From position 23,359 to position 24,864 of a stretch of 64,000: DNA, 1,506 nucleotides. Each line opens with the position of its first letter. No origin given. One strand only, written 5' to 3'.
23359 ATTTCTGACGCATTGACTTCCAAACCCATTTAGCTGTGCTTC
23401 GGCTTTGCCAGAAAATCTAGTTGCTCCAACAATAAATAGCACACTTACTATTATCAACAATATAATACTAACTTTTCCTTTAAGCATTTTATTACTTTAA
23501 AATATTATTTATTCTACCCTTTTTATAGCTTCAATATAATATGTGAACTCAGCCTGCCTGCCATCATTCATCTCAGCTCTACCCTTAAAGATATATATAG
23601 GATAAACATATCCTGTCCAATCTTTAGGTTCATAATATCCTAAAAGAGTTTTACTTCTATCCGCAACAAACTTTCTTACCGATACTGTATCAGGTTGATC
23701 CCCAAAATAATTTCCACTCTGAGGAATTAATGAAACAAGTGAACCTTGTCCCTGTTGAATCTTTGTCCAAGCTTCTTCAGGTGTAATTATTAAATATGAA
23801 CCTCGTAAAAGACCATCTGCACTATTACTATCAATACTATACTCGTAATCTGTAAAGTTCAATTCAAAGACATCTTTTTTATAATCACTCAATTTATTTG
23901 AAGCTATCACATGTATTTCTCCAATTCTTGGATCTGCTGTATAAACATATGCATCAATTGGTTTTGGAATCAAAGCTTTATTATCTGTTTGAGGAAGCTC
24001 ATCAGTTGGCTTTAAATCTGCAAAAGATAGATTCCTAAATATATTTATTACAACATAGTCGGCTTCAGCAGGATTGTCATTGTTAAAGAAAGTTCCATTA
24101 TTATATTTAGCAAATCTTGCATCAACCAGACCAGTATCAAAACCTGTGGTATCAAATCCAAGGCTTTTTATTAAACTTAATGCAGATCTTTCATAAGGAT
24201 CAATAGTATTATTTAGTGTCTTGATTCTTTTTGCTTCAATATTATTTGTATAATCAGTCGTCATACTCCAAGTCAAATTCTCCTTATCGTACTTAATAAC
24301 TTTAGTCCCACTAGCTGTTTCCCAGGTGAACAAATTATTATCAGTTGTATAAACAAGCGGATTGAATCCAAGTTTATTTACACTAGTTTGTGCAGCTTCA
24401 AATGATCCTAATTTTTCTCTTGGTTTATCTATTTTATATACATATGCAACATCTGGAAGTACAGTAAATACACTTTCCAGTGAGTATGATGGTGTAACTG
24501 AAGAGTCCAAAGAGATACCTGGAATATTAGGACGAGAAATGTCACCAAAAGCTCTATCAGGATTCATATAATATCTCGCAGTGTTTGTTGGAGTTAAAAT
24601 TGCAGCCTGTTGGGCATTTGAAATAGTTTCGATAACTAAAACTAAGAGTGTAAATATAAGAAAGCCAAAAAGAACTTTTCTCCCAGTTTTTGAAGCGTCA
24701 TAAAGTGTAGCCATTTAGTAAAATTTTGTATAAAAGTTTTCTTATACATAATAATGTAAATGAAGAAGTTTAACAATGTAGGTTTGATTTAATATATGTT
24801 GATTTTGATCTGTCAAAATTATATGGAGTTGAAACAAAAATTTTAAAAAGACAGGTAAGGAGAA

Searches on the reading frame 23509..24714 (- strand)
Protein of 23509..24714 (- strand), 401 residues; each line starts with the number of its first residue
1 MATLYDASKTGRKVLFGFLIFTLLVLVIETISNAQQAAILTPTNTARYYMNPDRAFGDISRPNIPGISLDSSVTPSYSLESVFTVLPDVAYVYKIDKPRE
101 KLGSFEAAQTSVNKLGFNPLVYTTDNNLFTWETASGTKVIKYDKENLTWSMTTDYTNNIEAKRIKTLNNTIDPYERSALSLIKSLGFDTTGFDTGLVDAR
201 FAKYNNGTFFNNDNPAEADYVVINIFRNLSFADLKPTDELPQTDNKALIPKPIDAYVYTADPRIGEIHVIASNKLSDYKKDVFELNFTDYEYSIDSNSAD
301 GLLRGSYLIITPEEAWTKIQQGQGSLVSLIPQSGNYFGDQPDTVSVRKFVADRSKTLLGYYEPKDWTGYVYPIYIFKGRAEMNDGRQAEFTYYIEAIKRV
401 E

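Call 6: search_protein_families(library=pfam, proteins=[window:23509-24714:-], max_evalue=0.01)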
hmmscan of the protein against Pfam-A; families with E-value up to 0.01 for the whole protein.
window:23509-24714:- (401 aa): 0 families

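Call 9: search_protein_families(library=ncbifam, proteins=[window:23509-24714:-], max_evalue=1)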
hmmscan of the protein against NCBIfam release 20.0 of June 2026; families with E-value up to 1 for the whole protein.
window:23509-24714:- (401 aa): 0 families

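Call 56: search_solved_structures(query=window:23509-24714:-, max_evalue=0.1)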
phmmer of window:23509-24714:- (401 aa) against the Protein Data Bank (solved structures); distinct sequences matched with E-value up to 0.1: 7.
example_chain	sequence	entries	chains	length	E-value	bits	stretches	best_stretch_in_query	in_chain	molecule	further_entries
6qnu_D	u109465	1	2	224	0.0085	18.7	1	152-254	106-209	Desmoglein-2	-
6sit_D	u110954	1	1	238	0.0087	18.6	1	152-255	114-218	Desmoglein-2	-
7agf_D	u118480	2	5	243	0.0088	18.6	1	152-255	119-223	Desmoglein-2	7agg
7a7d_A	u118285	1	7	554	0.03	16.9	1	153-255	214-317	Desmoglein-2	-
5j5j_A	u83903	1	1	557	0.03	16.9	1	153-255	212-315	Desmocollin-2,Desmoglein-2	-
5erd_A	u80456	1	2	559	0.03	16.9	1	153-255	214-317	Desmoglein-2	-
8qjx_D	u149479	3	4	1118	0.079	15.5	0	153-255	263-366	Desmoglein-2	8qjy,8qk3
